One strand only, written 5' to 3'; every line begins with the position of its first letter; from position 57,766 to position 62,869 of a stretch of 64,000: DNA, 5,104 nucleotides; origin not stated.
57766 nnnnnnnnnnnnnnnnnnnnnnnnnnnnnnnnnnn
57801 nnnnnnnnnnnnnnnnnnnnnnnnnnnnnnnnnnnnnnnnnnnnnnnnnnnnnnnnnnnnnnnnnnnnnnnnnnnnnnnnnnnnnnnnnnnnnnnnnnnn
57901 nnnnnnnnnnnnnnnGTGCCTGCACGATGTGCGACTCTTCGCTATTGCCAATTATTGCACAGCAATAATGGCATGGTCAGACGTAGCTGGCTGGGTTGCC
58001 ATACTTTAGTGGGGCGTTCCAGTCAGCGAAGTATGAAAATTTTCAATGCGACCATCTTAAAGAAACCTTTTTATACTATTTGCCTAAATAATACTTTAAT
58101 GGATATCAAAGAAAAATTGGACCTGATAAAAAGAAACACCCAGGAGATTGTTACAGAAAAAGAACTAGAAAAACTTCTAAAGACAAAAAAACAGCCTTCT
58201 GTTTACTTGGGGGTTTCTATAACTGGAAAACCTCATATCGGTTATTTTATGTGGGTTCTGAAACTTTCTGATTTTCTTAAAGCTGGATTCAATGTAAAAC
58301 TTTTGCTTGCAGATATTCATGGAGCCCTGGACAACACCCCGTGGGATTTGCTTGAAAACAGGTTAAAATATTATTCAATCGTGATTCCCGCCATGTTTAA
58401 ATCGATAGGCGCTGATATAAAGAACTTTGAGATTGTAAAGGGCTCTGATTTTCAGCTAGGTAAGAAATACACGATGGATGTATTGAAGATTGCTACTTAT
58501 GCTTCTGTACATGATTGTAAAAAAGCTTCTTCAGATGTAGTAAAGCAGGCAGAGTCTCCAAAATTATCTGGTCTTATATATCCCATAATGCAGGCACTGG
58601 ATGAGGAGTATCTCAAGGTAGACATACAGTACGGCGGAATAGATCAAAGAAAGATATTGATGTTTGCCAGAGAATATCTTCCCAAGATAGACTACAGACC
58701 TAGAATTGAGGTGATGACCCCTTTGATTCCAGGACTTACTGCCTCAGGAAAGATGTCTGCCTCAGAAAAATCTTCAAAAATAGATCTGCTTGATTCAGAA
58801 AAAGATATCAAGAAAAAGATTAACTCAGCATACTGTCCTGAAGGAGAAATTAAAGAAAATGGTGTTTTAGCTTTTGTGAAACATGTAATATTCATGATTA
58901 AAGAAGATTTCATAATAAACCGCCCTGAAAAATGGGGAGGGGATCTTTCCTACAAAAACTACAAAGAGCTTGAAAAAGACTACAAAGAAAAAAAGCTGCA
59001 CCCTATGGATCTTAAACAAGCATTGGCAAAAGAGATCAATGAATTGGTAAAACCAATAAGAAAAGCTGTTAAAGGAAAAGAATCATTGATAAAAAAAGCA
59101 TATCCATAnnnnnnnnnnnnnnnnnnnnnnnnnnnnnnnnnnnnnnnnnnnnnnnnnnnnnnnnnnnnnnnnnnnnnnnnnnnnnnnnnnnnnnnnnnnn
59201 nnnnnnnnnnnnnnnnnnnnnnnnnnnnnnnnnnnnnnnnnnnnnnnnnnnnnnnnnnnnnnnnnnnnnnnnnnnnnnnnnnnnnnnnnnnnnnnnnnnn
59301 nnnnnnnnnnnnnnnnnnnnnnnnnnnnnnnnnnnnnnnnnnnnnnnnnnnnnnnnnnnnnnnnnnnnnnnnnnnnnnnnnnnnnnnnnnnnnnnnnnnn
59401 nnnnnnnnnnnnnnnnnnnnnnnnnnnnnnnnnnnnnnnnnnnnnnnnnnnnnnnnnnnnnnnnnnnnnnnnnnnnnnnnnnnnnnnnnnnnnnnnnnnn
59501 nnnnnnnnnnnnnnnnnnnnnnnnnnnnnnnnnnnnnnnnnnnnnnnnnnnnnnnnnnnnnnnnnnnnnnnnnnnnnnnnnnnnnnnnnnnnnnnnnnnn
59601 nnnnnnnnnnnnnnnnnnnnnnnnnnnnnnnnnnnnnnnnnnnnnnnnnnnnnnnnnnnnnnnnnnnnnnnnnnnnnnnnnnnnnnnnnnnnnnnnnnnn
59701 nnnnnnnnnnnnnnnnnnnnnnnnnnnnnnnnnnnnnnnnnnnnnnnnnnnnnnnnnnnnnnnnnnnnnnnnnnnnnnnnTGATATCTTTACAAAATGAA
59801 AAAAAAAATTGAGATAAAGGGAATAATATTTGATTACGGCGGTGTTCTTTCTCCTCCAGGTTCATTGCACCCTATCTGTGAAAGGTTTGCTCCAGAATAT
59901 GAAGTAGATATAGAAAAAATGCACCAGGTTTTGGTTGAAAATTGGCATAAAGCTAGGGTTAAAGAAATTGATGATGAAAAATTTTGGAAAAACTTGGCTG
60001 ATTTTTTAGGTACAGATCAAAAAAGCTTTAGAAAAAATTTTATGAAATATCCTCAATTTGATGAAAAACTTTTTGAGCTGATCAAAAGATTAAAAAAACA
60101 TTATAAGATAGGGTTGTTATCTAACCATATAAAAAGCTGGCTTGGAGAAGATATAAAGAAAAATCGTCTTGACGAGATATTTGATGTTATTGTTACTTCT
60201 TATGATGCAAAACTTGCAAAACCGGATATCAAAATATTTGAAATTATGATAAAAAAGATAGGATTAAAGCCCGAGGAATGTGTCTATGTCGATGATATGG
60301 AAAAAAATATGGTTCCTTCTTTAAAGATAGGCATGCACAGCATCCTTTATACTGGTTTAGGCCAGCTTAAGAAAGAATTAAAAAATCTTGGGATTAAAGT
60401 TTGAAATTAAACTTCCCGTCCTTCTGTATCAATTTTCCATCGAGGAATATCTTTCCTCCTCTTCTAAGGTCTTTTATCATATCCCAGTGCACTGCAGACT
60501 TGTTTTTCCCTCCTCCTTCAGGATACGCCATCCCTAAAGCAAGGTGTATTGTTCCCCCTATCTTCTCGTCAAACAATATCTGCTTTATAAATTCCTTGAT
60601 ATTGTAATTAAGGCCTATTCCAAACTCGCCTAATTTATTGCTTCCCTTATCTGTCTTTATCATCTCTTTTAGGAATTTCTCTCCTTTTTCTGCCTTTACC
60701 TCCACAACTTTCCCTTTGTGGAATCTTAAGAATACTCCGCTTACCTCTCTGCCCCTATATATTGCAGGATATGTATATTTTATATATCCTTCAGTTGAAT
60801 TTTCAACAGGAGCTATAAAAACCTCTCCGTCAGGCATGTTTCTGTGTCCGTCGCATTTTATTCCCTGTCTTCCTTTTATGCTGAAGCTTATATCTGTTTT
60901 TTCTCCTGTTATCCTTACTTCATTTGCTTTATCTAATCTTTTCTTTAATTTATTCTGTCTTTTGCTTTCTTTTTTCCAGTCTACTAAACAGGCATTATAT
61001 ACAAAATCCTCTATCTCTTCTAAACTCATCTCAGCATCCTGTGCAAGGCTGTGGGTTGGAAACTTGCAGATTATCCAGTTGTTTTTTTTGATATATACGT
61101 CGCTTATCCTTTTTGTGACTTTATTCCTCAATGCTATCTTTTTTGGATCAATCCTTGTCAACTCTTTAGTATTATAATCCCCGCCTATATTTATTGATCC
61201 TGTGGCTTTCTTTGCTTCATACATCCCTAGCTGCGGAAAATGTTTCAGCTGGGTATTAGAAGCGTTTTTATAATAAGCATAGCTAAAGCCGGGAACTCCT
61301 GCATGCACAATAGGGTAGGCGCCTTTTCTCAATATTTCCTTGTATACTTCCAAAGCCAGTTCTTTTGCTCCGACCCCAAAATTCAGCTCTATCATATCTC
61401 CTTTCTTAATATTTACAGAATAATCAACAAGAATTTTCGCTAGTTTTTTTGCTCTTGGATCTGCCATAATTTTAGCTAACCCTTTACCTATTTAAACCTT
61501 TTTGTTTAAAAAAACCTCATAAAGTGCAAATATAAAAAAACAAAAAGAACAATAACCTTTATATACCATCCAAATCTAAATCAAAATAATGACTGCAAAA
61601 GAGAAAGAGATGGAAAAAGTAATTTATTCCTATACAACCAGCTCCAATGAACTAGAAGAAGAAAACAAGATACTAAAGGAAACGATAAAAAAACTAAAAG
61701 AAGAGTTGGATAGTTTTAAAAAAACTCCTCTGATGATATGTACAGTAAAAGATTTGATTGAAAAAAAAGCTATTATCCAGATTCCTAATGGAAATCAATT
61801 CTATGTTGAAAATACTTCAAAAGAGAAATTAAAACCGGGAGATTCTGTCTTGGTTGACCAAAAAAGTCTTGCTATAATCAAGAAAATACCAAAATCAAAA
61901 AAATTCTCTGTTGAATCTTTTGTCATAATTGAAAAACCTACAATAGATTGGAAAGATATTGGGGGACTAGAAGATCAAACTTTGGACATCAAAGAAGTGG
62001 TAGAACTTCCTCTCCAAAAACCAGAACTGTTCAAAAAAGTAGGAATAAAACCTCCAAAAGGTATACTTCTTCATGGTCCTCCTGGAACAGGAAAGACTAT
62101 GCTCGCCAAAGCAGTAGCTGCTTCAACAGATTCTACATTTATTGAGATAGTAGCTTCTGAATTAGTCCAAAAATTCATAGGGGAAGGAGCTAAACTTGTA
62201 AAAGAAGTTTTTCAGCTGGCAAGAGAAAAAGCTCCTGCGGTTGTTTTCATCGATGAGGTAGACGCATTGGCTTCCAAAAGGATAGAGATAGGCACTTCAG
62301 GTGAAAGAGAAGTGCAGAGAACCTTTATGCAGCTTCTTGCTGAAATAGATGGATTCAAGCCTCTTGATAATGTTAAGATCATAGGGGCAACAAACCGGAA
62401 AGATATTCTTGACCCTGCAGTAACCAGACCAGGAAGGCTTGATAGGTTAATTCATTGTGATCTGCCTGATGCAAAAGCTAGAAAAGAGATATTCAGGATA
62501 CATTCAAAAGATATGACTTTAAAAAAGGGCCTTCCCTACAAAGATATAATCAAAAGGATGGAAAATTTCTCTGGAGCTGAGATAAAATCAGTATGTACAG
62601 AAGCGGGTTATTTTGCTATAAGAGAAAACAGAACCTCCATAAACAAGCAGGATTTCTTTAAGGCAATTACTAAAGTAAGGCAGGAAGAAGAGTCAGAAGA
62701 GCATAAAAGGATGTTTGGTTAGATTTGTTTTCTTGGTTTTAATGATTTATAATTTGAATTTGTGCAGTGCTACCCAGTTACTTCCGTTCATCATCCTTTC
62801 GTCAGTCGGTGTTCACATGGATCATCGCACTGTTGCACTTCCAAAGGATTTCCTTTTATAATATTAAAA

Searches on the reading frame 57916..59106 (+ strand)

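Call 25: search_protein_families(library=pfam, proteins=[window:57916-59106:+], max_evalue=0.001)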
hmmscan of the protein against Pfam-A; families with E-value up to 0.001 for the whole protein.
window:57916-59106:+ (397 aa): 1 family
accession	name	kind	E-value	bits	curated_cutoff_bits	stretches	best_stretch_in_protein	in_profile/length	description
PF00579.31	tRNA-synt_1b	-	7.7e-56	190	21.1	1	91-378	3-291/292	tRNA synthetases class I (W and Y)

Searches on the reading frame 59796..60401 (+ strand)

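Call 41: search_protein_families(library=pfam, proteins=[window:59796-60401:+], max_evalue=0.001)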
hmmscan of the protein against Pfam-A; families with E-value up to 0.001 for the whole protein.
window:59796-60401:+ (202 aa): 3 families
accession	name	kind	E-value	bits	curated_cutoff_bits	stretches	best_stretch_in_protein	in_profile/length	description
PF13419.12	HAD_2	-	8.4e-18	65.5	23.8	1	57-184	51-177/178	Haloacid dehalogenase-like hydrolase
PF00702.32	Hydrolase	-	9.3e-13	49.4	26.4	1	7-167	1-179/191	haloacid dehalogenase-like hydrolase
PF17898.6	GerD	-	5.1e-05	23.7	29.5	1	46-98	16-69/114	Spore germination GerD central core domain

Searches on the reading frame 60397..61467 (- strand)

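Call 41: search_protein_families(library=pfam, proteins=[window:60397-61467:-], max_evalue=0.001)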
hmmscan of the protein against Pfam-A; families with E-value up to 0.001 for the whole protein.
window:60397-61467:- (357 aa): 1 family
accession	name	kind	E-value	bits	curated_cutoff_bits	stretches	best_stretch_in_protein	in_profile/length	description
PF02073.20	Peptidase_M29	-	9.9e-75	252.3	27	1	4-335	3-385/406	Thermophilic metalloprotease (M29)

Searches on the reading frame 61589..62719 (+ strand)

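Call 41: search_protein_families(library=pfam, proteins=[window:61589-62719:+], max_evalue=0.001)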
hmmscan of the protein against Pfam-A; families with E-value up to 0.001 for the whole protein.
window:61589-62719:+ (377 aa): 10 families
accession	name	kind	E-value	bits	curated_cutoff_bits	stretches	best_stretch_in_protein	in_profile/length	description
PF00004.35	AAA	-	7e-42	143.4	21.2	1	159-291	1-130/131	ATPase family associated with various cellular activities (AAA)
PF17862.7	AAA_lid_3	-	2.3e-12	46.6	27.2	1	318-356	5-43/45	AAA+ lid domain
PF16450.11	Prot_ATP_ID_OB_C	-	8.1e-08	32.4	23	1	50-101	1-56/56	Proteasomal ATPase OB C-terminal domain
PF07724.20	AAA_2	-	7.1e-07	29.8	27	1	158-250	5-99/166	AAA domain (Cdc48 subfamily)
PF13191.12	AAA_16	-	3e-06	28.3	32.6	1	147-187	15-58/167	AAA ATPase domain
PF07728.20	AAA_5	-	3.2e-06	27.6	22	1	159-272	2-125/139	AAA domain (dynein-related subfamily)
PF13401.12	AAA_22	-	3.6e-06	27.7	27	1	159-215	8-62/130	AAA domain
PF05496.18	RuvB_N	-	3e-05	24.3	27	1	158-234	35-103/159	Holliday junction DNA helicase RuvB P-loop domain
PF06068.19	TIP49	-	0.00011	22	23.8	1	157-195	51-91/347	TIP49 P-loop domain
PF20720.3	nSTAND3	-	0.00073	19.7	27.2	0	159-239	20-87/155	Novel STAND NTPase 3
